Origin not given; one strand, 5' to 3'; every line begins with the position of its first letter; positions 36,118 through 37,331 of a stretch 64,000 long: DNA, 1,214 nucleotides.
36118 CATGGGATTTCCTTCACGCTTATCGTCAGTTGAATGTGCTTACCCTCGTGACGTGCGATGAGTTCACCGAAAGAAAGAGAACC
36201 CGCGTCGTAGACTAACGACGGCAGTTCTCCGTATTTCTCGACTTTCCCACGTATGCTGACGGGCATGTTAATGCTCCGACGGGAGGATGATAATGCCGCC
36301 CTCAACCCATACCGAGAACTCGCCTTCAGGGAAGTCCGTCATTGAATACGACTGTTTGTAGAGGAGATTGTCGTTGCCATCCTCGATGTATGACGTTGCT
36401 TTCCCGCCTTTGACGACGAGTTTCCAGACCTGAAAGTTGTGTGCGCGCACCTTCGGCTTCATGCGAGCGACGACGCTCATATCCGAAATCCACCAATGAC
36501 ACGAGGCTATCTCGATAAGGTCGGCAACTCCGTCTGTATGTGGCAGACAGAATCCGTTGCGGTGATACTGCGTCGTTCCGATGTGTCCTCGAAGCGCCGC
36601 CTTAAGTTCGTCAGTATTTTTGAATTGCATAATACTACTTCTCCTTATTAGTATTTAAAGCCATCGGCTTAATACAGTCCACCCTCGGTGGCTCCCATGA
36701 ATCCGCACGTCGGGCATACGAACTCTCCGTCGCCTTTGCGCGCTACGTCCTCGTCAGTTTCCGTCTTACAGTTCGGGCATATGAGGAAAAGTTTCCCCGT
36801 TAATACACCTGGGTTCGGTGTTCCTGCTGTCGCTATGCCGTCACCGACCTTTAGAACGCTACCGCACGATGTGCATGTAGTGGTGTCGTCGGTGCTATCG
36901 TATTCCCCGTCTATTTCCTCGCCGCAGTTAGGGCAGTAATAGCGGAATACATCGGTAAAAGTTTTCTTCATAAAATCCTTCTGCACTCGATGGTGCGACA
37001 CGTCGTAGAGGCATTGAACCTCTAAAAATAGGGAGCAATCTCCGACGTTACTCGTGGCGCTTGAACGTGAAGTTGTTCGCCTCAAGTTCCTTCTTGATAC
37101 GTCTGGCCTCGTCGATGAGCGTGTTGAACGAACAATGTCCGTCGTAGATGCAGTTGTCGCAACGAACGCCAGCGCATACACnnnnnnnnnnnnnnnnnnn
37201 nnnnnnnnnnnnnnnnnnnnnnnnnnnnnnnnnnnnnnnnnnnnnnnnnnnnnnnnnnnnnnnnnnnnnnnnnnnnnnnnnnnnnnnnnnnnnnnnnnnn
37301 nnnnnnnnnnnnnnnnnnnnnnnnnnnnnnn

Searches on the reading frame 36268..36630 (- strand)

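Call 75: search_protein_families(library=pfam, proteins=[window:36268-36630:-], max_evalue=0.001)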
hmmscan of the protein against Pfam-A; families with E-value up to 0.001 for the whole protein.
window:36268-36630:- (120 aa): 1 family
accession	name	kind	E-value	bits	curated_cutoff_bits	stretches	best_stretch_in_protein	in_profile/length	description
PF21781.2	DUF6876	-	7.6e-26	90.9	27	1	8-120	2-117/117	Family of unknown function (DUF6876)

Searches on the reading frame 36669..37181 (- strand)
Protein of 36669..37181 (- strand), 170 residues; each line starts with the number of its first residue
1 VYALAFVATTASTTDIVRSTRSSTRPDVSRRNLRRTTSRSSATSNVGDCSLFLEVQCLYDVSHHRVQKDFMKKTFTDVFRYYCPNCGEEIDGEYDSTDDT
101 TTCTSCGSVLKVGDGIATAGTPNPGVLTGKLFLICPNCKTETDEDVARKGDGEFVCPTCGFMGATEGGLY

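Call 87: search_protein_families(library=pfam, proteins=[window:36669-37181:-], max_evalue=0.01)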
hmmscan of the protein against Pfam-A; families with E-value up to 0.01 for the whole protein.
window:36669-37181:- (170 aa): 24 families
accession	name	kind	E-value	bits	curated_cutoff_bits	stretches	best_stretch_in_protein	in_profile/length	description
PF08271.17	Zn_Ribbon_TF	-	1.9e-10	40.5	29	2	81-111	1-30/43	TFIIB zinc-binding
PF24460.1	DUF7575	-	1e-06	28.4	28.5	0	83-93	6-16/28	Domain of unknown function (DUF7575)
PF13248.11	Zn_ribbon_3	-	2.1e-06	27.4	27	0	81-90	3-11/26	zinc-ribbon domain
PF23548.1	Zn_ribbon_FGT1_2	-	1.6e-05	24.8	27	0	102-117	4-19/35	FORGETTER1 second zinc ribbon domain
PF09723.15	Zn_ribbon_8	-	3.1e-05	24.3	34.4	1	79-108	4-34/41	Zinc ribbon domain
PF12773.13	DZR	-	3.7e-05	24.2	27.3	1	83-160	1-45/45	Double zinc ribbon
PF13240.11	Zn_Ribbon_1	-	0.00012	22.2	25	0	82-91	1-10/23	zinc-ribbon domain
PF08274.17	Zn_Ribbon_YjdM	-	0.00014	22.3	30.8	0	81-90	20-29/30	PhnA Zinc-Ribbon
PF23499.1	YnfU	-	0.00038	20.7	27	0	135-160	19-45/49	YnfU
PF10058.14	Zn_ribbon_10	-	0.00053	20.1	24.2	0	131-162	21-53/54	ER junction formation factor lunapark, zinc ribbon finger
PF22289.1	DmmA-like_C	-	0.00063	20.1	27.4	0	82-113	3-31/44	Dimethylamine monooxygenase subunit DmmA-like, C-terminal domain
PF02591.20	Zn_ribbon_9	-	0.00066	20.2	29.1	0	81-87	24-30/33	C4-type zinc ribbon domain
PF07754.17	HVO_2753_ZBP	-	0.00083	19.5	33.2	0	80-89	16-25/46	Small zinc finger protein HVO_2753-like, Zn-binding pocket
PF24042.1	DUF7351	-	0.00084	19.6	31.2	0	83-110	4-31/177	Domain of unknown function (DUF7351)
PF23547.1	Zn_ribbon_FGT1_1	-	0.001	19.1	27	0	153-160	20-27/35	FORGETTER1 first zinc ribbon domain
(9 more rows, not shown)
